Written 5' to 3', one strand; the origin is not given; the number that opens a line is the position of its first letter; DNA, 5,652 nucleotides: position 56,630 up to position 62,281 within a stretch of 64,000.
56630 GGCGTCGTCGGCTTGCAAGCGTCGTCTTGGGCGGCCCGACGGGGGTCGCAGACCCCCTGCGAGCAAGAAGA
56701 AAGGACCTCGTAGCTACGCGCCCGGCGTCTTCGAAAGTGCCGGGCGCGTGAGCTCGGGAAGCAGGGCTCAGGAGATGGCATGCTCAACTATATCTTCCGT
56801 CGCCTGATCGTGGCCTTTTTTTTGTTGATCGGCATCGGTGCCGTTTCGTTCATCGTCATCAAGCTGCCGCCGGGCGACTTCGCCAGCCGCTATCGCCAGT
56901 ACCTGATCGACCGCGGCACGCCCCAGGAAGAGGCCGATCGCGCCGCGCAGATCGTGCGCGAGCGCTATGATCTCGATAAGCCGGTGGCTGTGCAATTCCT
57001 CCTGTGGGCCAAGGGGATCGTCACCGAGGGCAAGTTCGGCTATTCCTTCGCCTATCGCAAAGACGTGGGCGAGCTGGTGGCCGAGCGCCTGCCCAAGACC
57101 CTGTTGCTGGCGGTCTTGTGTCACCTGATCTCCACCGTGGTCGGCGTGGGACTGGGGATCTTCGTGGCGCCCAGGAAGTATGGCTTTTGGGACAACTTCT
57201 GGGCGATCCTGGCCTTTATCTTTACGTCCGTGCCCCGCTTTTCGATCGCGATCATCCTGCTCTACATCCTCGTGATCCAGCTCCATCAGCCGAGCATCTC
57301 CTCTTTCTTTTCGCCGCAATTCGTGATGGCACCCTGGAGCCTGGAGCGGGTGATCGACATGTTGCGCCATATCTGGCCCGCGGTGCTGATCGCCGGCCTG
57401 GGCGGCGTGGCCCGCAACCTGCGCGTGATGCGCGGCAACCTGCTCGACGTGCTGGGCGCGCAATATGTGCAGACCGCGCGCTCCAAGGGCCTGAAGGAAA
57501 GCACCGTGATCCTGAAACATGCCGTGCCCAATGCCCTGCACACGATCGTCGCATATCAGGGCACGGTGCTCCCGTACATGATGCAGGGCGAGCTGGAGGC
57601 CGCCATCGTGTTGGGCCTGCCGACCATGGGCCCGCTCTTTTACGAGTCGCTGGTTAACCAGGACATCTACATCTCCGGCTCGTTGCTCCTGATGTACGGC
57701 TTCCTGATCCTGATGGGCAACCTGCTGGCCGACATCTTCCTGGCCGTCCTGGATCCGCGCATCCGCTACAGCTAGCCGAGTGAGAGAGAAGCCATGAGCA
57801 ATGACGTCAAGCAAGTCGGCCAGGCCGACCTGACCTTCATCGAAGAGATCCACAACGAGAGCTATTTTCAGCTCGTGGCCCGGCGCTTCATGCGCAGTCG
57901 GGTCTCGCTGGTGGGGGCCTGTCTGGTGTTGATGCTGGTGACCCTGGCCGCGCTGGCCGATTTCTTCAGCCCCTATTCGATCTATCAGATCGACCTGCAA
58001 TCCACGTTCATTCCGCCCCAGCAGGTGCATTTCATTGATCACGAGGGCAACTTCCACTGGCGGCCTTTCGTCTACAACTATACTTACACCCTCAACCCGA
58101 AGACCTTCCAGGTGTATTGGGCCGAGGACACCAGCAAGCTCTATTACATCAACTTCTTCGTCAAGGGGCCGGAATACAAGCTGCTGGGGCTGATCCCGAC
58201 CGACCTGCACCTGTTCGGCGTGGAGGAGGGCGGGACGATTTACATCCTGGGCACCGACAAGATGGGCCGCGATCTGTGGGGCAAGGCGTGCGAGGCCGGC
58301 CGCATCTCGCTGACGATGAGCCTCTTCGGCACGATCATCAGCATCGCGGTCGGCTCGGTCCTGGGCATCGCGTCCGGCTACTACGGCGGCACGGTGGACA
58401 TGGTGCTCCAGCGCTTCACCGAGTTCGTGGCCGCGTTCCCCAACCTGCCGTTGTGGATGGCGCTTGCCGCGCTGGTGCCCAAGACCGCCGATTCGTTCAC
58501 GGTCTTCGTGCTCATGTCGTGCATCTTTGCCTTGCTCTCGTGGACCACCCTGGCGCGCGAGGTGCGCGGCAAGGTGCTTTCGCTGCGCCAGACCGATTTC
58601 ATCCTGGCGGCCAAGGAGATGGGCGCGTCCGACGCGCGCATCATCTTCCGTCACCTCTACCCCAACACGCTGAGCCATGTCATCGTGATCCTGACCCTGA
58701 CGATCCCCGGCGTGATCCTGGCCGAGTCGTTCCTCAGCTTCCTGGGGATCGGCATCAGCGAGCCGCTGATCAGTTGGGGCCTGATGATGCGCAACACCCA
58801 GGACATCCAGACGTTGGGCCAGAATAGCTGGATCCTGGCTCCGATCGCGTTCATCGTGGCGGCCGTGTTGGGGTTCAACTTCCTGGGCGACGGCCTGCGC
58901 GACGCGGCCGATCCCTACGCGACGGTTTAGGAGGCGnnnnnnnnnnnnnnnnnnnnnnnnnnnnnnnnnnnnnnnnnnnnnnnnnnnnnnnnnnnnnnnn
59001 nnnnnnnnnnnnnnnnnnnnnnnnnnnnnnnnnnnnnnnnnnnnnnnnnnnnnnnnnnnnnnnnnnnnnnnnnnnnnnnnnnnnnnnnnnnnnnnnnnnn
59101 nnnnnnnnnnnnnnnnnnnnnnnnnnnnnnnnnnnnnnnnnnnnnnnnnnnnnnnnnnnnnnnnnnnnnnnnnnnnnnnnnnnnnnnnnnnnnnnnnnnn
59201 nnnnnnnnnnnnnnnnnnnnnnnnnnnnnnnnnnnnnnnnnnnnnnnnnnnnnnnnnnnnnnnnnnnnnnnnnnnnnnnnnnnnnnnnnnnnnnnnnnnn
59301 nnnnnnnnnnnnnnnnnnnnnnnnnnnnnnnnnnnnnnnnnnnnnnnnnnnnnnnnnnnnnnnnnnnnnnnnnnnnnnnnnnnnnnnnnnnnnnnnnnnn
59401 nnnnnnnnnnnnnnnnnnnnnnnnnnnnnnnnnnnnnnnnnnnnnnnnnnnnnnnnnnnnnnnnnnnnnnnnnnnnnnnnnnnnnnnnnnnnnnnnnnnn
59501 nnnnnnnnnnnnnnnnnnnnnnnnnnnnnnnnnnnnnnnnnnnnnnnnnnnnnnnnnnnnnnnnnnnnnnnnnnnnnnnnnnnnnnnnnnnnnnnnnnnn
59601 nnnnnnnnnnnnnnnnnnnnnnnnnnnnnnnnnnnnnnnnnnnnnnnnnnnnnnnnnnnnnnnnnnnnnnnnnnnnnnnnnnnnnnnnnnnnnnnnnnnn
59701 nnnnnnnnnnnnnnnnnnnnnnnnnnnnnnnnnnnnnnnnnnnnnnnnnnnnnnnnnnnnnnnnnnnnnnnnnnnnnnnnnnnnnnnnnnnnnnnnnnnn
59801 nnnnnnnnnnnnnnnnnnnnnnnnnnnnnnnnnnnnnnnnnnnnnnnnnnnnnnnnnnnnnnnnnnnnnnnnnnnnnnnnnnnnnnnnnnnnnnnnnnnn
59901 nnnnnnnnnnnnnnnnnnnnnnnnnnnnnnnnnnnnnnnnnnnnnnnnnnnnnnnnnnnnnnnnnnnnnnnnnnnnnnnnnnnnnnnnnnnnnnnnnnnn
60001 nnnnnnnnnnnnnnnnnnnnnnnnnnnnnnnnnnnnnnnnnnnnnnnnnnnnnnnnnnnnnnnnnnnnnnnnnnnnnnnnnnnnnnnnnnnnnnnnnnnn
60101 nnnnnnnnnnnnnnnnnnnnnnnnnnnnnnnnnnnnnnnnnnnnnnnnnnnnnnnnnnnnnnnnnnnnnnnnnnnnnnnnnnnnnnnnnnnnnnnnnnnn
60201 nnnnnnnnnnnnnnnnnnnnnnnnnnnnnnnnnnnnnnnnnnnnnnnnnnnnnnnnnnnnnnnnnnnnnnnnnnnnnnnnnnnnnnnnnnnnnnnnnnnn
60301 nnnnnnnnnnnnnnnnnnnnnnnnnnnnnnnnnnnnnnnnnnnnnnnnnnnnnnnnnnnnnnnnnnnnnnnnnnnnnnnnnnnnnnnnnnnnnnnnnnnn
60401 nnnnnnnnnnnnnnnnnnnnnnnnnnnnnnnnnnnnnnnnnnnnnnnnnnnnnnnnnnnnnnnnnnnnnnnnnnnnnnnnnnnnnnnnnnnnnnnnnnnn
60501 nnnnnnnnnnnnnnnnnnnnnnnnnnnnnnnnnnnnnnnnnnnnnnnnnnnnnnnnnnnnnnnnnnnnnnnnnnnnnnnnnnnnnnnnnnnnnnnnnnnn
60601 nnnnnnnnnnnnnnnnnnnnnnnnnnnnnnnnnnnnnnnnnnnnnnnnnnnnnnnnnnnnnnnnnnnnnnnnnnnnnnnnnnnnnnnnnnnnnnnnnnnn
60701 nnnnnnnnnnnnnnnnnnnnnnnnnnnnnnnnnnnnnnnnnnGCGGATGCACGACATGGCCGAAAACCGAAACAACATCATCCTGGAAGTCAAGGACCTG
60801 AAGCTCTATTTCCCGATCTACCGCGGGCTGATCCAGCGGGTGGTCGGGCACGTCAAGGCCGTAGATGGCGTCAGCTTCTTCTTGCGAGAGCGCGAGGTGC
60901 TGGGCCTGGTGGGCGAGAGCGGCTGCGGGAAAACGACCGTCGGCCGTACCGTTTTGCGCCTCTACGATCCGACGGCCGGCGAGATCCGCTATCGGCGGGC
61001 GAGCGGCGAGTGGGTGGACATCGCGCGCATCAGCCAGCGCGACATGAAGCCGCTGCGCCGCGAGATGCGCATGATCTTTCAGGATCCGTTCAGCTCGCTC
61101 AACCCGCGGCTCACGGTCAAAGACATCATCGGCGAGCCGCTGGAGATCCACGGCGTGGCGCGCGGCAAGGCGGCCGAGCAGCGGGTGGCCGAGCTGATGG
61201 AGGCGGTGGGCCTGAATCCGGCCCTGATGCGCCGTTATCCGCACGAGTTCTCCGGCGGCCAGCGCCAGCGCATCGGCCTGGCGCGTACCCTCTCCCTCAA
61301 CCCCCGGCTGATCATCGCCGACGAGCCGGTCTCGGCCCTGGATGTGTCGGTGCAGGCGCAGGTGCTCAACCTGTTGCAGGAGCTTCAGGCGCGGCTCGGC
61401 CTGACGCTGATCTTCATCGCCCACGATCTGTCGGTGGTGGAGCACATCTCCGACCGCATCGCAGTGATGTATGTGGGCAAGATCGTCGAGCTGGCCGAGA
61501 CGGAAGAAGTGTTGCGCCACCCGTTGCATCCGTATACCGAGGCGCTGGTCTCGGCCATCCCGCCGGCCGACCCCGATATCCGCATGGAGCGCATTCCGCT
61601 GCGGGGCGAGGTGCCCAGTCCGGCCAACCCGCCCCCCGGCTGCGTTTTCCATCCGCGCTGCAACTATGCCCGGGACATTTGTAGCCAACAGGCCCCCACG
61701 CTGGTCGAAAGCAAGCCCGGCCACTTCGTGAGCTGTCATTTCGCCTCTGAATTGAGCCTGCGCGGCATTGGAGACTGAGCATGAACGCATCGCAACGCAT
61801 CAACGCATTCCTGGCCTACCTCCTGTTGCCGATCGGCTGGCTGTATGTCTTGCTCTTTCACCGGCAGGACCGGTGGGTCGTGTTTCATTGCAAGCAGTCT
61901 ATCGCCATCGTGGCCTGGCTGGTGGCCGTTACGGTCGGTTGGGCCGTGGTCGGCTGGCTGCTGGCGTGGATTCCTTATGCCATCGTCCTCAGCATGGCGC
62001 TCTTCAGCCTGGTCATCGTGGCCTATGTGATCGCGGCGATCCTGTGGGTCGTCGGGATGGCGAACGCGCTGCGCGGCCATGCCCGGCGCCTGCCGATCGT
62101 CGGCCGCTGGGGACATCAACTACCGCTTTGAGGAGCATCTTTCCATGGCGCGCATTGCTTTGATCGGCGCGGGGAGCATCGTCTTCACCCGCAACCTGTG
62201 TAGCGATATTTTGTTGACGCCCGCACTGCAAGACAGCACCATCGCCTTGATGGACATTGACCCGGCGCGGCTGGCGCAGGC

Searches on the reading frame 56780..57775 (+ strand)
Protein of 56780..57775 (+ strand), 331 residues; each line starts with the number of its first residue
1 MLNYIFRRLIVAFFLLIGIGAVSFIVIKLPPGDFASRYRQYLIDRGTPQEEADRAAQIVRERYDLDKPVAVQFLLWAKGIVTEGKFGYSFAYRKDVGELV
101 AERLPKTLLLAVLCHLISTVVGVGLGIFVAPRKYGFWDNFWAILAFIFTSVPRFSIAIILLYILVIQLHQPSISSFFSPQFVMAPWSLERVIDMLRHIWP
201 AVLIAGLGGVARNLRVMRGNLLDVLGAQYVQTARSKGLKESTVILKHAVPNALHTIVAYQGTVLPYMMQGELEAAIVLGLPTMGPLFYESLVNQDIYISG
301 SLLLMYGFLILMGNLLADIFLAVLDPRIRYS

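Call 3: search_protein_families(library=pfam, proteins=[window:56780-57775:+], max_evalue=0.01)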
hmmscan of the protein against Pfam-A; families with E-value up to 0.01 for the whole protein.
window:56780-57775:+ (331 aa): 2 families
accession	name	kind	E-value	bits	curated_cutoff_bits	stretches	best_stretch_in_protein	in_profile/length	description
PF00528.27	BPD_transp_1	-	8.8e-26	91.2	26.4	1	122-329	1-183/184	Binding-protein-dependent transport system inner membrane component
PF19300.4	BPD_transp_1_N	-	7.8e-10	39.4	23.8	1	1-111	1-114/114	Binding-prot-dependent transport system membrane comp, N-term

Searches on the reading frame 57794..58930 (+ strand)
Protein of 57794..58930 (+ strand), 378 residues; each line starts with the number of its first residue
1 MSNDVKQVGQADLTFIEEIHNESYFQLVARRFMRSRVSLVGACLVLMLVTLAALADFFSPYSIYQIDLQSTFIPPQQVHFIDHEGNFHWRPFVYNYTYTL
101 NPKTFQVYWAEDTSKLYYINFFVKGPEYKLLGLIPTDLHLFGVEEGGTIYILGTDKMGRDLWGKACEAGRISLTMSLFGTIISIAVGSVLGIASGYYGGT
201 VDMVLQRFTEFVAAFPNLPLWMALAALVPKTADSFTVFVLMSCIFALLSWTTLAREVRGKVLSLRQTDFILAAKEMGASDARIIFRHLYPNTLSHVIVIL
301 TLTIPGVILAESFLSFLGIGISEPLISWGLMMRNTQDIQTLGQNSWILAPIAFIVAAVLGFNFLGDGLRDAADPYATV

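Call 3: search_protein_families(library=pfam, proteins=[window:57794-58930:+], max_evalue=0.01)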
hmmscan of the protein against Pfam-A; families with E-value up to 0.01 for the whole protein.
window:57794-58930:+ (378 aa): 2 families
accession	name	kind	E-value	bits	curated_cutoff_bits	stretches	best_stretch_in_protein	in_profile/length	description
PF00528.27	BPD_transp_1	-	7.9e-27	94.6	26.4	1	187-374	1-180/184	Binding-protein-dependent transport system inner membrane component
PF12911.12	OppC_N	-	6.2e-11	42.5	23.9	1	23-75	1-53/53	N-terminal TM domain of oligopeptide transport permease C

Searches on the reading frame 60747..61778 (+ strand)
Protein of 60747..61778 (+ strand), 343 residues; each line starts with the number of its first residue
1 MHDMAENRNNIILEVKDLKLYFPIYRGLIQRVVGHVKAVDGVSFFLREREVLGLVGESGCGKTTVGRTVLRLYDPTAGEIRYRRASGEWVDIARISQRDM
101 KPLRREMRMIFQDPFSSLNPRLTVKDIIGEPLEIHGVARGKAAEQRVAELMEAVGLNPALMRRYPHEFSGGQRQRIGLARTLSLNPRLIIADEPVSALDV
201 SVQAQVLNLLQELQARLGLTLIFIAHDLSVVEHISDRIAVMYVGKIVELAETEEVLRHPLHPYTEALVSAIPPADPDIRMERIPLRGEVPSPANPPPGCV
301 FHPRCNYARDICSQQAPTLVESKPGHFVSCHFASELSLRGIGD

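Call 3: search_protein_families(library=pfam, proteins=[window:60747-61778:+], max_evalue=0.01)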
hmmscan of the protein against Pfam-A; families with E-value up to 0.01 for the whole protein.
window:60747-61778:+ (343 aa): 5 families
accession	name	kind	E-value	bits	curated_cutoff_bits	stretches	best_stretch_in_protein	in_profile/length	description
PF00005.33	ABC_tran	-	1.3e-30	107.2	25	1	40-195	2-136/137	ABC transporter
PF08352.17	oligo_HPY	-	1.8e-21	76.7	27.1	1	247-312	1-65/65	Oligopeptide/dipeptide transporter, C-terminal region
PF13304.12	AAA_21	-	0.00023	21.8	27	0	164-231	234-303/304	AAA domain, putative AbiEii toxin, Type IV TA system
PF13401.12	AAA_22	-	0.0011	19.8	27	1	49-86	5-33/130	AAA domain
PF02463.25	SMC_N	-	0.0017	18.3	40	1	50-242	25-213/220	RecF/RecN/SMC N terminal domain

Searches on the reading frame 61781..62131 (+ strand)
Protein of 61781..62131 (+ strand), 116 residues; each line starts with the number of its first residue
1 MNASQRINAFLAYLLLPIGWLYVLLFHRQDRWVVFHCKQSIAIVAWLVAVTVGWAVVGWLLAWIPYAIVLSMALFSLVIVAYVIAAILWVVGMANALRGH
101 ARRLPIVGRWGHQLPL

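Call 3: search_protein_families(library=pfam, proteins=[window:61781-62131:+], max_evalue=0.01)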
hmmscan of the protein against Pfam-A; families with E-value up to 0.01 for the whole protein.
window:61781-62131:+ (116 aa): 0 families

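Call 4: search_protein_families(library=ncbifam, proteins=[window:61781-62131:+], max_evalue=0.01)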
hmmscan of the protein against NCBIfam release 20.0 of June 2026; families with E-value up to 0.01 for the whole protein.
window:61781-62131:+ (116 aa): 1 family
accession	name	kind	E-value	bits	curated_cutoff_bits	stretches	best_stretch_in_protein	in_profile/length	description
NF004903.0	PRK06265.1-3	equivalog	0.0044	16.5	193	1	41-94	46-98/211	cobalt transporter CbiM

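Call 53: search_dna_similar(query=window:61781-62131:+, collection=plasmids, mode=protein, max_rows=15, max_evalue=0.001)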
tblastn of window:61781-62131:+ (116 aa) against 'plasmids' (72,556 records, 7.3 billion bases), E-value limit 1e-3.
No match.

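Call 93: search_protein_families(library=pfam, proteins=[window:61781-62131:+], max_evalue=1)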
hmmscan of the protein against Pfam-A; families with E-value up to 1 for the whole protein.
window:61781-62131:+ (116 aa): 0 families
